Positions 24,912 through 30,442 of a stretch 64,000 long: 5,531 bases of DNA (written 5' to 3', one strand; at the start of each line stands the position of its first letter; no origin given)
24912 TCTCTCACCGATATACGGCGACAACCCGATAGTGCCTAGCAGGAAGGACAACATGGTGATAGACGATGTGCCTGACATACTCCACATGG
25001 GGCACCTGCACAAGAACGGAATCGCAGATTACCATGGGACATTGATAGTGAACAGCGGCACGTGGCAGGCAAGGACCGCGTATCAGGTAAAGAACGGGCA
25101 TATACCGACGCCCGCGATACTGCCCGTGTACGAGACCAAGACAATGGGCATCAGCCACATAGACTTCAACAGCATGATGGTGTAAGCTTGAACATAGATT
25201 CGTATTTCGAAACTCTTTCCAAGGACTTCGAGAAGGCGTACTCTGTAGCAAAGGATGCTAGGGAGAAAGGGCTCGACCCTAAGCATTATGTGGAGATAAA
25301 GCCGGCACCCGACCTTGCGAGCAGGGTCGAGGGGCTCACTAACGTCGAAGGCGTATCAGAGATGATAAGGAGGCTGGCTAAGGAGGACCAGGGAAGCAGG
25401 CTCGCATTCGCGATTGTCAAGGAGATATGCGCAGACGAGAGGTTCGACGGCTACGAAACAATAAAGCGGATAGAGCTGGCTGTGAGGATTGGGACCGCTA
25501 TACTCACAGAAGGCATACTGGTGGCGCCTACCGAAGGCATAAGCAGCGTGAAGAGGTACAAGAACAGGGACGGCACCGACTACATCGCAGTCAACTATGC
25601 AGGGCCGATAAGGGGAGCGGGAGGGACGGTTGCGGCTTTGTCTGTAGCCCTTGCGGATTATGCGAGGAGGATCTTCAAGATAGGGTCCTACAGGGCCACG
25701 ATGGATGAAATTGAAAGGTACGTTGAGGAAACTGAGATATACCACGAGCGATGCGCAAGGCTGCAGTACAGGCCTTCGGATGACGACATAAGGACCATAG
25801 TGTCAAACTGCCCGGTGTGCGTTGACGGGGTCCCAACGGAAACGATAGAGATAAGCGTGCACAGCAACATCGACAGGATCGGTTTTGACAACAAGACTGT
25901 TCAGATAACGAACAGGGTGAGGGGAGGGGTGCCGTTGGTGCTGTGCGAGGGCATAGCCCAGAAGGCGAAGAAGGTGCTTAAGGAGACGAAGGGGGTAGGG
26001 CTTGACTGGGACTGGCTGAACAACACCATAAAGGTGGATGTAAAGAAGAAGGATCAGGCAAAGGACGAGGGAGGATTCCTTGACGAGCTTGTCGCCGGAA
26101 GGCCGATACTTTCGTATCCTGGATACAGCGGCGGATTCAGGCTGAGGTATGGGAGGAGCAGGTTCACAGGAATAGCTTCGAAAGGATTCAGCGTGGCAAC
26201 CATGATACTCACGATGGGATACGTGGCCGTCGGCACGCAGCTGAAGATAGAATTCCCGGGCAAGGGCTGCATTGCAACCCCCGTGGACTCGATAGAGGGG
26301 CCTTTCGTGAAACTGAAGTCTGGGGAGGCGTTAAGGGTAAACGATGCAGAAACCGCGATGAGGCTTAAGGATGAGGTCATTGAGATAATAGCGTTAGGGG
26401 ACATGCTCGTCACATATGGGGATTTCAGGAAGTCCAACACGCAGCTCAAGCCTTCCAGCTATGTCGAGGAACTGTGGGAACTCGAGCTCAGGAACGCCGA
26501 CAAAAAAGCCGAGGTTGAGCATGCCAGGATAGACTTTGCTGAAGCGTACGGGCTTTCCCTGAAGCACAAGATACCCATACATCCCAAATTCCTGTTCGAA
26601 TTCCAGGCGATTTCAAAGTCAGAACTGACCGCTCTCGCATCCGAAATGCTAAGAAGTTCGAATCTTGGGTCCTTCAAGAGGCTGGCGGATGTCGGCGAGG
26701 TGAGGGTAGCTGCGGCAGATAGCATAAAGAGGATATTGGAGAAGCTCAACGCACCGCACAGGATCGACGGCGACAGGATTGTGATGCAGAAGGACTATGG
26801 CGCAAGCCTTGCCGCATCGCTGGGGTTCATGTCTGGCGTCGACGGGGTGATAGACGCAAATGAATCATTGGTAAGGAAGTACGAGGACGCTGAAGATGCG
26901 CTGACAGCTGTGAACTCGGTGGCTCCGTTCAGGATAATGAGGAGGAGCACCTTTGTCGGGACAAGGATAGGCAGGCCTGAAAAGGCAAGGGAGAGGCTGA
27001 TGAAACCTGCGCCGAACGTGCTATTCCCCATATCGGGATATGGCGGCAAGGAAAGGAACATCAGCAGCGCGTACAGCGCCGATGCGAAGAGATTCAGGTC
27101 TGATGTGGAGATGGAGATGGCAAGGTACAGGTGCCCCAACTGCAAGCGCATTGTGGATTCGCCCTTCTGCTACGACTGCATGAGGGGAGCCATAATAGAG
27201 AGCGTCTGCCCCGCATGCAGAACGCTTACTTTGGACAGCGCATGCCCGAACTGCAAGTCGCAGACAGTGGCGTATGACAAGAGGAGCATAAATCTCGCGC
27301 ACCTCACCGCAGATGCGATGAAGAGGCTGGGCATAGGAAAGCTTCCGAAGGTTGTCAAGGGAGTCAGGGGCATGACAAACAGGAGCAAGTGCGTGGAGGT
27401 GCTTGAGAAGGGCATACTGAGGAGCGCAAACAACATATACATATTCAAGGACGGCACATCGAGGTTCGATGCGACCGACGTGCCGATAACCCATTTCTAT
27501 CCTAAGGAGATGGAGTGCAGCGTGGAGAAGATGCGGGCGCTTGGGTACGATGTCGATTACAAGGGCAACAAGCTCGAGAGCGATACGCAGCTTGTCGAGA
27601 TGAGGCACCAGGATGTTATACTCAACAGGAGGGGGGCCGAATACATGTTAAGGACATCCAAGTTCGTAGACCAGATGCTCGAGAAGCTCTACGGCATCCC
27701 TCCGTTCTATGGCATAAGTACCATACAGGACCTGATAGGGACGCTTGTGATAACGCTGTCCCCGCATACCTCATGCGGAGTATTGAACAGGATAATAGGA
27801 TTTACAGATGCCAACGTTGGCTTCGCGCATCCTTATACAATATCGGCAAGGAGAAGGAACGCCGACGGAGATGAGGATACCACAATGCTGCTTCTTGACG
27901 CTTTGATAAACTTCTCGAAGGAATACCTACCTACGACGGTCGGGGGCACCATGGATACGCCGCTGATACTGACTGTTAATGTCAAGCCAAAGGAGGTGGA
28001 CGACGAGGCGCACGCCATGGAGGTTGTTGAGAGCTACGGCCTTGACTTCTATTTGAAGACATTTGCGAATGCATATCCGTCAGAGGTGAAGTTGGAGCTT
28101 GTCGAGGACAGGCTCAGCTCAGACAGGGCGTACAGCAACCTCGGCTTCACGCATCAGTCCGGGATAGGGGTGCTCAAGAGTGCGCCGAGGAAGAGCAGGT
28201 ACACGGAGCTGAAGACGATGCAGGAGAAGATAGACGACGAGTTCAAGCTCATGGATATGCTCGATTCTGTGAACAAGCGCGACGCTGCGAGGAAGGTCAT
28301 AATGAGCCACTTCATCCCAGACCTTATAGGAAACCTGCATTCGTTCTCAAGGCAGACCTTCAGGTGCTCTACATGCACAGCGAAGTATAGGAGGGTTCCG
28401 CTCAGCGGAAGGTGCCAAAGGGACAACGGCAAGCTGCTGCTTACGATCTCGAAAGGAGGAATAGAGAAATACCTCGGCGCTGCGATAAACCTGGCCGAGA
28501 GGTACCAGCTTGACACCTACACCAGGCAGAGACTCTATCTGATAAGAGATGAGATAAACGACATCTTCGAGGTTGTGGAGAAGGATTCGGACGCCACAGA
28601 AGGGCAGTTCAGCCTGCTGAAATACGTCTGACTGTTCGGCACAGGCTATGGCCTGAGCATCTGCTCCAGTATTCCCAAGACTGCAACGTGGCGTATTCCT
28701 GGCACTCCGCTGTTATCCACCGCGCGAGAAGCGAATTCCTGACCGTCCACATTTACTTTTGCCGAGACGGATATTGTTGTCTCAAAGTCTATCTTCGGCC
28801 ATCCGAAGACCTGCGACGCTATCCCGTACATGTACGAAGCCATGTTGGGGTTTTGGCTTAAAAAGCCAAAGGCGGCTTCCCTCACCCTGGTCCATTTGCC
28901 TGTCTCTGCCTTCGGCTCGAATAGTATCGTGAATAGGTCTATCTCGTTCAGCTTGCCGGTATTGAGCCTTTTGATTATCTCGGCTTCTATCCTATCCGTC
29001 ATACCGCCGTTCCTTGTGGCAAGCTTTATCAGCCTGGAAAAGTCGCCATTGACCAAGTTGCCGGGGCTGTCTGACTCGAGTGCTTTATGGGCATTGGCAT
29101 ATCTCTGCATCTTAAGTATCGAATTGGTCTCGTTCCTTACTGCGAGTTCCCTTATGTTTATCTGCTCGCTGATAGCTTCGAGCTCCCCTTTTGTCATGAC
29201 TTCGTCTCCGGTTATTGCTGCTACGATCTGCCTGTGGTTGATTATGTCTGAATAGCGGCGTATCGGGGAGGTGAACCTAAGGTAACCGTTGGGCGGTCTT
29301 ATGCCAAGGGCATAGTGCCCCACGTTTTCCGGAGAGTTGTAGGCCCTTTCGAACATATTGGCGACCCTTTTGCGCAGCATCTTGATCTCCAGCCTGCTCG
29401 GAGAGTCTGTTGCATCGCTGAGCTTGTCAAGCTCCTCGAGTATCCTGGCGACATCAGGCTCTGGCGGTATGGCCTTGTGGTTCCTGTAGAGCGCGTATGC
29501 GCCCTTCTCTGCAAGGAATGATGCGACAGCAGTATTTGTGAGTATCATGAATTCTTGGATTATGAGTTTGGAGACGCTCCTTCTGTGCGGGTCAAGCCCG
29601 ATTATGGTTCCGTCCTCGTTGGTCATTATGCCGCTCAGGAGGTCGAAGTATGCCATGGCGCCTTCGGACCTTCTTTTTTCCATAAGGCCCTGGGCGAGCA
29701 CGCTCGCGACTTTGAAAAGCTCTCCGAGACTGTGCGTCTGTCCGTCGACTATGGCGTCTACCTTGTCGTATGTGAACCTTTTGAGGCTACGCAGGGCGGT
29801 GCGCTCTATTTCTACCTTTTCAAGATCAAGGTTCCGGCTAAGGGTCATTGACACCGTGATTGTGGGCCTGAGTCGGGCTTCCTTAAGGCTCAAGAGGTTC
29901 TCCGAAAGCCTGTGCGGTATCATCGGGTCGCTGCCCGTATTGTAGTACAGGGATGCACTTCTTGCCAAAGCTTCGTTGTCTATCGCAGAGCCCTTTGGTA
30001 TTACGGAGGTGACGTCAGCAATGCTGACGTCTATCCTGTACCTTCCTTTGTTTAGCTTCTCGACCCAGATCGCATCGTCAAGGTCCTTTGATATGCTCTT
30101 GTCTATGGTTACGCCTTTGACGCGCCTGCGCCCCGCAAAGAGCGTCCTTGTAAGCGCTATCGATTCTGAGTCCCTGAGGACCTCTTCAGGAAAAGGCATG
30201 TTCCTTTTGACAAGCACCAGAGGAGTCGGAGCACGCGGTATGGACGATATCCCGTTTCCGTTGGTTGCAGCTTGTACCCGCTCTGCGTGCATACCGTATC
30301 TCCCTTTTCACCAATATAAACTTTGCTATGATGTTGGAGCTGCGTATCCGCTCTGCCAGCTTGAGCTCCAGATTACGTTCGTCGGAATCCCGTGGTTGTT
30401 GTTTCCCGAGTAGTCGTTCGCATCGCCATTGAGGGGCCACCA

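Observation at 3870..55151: Four dispersed paralogs of a pilin-like (class III signal peptide) LamG protein within 51 kb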

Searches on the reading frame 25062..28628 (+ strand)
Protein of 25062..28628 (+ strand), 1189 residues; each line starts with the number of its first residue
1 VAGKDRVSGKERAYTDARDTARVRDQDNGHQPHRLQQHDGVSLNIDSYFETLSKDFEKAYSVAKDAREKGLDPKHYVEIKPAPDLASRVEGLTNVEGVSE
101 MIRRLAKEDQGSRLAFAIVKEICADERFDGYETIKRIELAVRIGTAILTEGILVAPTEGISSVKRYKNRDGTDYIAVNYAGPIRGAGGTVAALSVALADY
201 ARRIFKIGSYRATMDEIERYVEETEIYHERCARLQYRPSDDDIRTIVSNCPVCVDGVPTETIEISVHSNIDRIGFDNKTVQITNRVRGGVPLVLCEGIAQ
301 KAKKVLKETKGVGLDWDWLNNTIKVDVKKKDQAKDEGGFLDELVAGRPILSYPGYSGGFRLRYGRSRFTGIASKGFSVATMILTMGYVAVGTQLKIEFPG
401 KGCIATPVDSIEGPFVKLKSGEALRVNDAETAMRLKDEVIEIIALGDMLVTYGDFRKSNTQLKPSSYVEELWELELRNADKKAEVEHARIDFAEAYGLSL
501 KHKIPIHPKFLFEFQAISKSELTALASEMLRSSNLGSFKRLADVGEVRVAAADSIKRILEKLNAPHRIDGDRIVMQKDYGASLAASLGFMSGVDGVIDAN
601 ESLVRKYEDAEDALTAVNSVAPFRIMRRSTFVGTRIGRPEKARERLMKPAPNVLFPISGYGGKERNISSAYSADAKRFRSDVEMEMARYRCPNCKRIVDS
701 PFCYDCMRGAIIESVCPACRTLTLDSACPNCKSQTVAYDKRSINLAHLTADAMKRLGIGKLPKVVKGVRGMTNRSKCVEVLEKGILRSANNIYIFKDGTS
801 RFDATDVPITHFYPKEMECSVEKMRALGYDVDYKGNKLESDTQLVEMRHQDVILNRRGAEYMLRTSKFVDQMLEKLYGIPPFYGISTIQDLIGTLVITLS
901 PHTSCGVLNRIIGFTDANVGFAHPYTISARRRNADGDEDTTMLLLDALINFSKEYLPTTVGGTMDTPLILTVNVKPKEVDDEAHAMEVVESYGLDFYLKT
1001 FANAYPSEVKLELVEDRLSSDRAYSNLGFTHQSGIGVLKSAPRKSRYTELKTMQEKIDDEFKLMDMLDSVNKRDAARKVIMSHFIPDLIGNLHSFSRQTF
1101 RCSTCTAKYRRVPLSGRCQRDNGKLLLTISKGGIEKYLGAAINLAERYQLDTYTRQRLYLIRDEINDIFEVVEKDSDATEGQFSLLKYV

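Call 18: search_protein_families(library=pfam, proteins=[window:25062-28628:+], max_evalue=0.001)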
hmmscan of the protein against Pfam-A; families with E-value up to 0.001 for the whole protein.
window:25062-28628:+ (1189 aa): 3 families
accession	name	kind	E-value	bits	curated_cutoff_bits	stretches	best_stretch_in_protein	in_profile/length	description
PF24846.1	PolC_DP2_cat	-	5.7e-117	390.4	24.3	1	763-1056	6-299/299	DNA polymerase II large subunit DP2, catalytic domain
PF24844.1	PolC_DP2_central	-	7.3e-104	348.1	24.3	1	329-720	4-367/372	DNA polymerase II large subunit DP2, central domain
PF03833.19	PolC_DP2_N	-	1.2e-94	316.9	24.3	1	47-324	1-270/271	DNA polymerase II large subunit DP2, N-terminal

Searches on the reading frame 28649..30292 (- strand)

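Call 18: search_protein_families(library=pfam, proteins=[window:28649-30292:-], max_evalue=0.001)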
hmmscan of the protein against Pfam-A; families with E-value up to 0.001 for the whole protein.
window:28649-30292:- (548 aa): 1 family
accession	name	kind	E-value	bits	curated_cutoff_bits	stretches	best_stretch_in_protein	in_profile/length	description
PF00773.25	RNB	-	7.4e-70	236.2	29.3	1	59-361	8-325/326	RNB domain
